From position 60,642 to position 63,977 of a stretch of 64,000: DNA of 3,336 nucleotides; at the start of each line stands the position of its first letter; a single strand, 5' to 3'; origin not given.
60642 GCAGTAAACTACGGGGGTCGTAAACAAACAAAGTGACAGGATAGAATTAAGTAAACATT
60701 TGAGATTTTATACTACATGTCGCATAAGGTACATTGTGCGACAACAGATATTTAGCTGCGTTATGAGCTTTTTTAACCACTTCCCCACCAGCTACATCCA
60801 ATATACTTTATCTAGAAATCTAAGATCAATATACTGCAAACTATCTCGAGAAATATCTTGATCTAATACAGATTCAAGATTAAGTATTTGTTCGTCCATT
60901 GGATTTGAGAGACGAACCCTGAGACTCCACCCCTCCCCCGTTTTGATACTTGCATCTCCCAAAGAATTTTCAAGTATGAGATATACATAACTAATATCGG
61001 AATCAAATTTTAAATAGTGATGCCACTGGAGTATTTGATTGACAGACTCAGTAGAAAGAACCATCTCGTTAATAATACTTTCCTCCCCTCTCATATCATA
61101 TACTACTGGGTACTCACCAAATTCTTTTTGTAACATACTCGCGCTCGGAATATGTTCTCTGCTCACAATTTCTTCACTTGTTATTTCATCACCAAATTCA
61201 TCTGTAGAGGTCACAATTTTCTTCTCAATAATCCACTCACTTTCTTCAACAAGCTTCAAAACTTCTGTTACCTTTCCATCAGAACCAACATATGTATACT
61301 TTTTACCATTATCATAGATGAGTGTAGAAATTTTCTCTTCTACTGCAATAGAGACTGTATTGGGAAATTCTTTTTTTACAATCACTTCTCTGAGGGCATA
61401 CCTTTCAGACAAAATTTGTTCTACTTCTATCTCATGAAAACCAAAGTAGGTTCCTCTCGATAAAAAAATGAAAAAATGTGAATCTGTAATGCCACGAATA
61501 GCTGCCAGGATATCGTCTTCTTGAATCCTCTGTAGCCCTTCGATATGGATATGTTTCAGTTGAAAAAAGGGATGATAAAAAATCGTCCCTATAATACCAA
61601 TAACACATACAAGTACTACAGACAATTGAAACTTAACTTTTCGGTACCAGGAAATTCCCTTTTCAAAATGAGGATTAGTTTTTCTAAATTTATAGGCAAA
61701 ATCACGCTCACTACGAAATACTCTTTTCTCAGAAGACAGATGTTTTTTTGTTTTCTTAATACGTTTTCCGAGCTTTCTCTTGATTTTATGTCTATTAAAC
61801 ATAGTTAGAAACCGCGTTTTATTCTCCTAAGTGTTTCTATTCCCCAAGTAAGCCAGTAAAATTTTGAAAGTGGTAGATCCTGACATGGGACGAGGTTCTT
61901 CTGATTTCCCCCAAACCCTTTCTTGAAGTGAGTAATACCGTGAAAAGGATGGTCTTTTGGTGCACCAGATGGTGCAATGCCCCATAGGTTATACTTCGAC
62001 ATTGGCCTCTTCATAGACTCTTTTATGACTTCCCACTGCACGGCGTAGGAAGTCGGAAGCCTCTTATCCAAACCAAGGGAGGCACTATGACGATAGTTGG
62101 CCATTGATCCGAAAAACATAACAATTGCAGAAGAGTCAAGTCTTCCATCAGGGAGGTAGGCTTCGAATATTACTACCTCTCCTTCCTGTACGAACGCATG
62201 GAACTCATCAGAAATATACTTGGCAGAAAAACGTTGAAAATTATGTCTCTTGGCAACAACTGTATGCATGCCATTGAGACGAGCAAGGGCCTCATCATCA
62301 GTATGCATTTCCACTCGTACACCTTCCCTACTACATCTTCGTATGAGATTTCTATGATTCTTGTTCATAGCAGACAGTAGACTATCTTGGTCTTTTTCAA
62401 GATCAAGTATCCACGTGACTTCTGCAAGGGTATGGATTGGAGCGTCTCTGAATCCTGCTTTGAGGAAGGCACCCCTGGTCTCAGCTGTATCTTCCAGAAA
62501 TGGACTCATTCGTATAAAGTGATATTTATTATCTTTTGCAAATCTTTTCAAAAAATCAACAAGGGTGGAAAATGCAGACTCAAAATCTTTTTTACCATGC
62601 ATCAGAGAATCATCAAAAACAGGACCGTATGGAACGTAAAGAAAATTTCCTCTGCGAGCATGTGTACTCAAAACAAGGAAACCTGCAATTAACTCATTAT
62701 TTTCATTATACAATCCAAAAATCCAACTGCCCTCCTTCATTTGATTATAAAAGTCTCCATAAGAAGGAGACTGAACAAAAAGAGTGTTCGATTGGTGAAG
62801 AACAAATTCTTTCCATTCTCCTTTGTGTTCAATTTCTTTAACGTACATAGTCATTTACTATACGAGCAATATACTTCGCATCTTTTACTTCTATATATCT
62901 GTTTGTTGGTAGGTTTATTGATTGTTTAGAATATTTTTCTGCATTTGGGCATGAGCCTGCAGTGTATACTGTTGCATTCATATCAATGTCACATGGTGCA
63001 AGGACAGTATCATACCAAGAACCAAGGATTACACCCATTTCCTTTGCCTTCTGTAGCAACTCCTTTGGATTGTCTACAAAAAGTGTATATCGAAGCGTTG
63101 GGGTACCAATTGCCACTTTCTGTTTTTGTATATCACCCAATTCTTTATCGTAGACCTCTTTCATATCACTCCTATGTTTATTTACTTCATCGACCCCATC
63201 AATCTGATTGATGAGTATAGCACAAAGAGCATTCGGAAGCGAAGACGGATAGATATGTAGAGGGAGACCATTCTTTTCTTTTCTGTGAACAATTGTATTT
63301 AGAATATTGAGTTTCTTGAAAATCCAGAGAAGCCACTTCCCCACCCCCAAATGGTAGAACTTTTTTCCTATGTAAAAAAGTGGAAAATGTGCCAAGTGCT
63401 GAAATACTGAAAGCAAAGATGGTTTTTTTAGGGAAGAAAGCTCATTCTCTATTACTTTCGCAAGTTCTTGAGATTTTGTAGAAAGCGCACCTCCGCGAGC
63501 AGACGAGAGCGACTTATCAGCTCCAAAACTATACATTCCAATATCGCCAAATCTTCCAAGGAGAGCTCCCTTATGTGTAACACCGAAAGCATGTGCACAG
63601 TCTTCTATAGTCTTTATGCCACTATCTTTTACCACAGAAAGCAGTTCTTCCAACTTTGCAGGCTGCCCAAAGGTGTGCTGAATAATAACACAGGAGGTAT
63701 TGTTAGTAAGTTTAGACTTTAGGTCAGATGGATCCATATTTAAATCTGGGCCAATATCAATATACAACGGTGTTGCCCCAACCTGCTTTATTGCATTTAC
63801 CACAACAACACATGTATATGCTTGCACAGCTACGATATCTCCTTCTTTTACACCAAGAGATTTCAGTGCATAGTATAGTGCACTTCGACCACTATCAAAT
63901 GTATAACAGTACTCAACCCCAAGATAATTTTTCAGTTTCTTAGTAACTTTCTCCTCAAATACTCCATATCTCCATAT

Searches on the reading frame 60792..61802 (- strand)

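Call 39: search_protein_families(library=pfam, proteins=[window:60792-61802:-], max_evalue=0.0001)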
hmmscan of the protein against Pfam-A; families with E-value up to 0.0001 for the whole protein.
window:60792-61802:- (336 aa): 1 family
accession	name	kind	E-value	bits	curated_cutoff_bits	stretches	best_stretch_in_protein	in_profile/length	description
PF08478.15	POTRA_1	-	1.6e-08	35.1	23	1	80-156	1-68/69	POTRA domain, FtsQ-type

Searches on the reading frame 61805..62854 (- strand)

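Call 39: search_protein_families(library=pfam, proteins=[window:61805-62854:-], max_evalue=0.0001)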
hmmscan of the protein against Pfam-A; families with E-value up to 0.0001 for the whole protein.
window:61805-62854:- (349 aa): 2 families
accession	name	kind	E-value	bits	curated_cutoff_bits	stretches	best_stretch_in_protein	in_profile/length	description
PF02388.22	FemAB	-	1.2e-27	97.2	24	2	242-332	310-397/406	FemAB family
PF13480.13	Acetyltransf_6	-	6.3e-07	30.1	22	1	164-292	4-136/143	Acetyltransferase (GNAT) domain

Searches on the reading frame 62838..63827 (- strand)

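Call 39: search_protein_families(library=pfam, proteins=[window:62838-63827:-], max_evalue=0.0001)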
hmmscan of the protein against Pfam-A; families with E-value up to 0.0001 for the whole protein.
window:62838-63827:- (329 aa): 1 family
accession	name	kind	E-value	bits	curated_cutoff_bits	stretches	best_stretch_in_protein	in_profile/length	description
PF01041.23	DegT_DnrJ_EryC1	-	2.1e-43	149.4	19.8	2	3-127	71-196/360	DegT/DnrJ/EryC1/StrS aminotransferase family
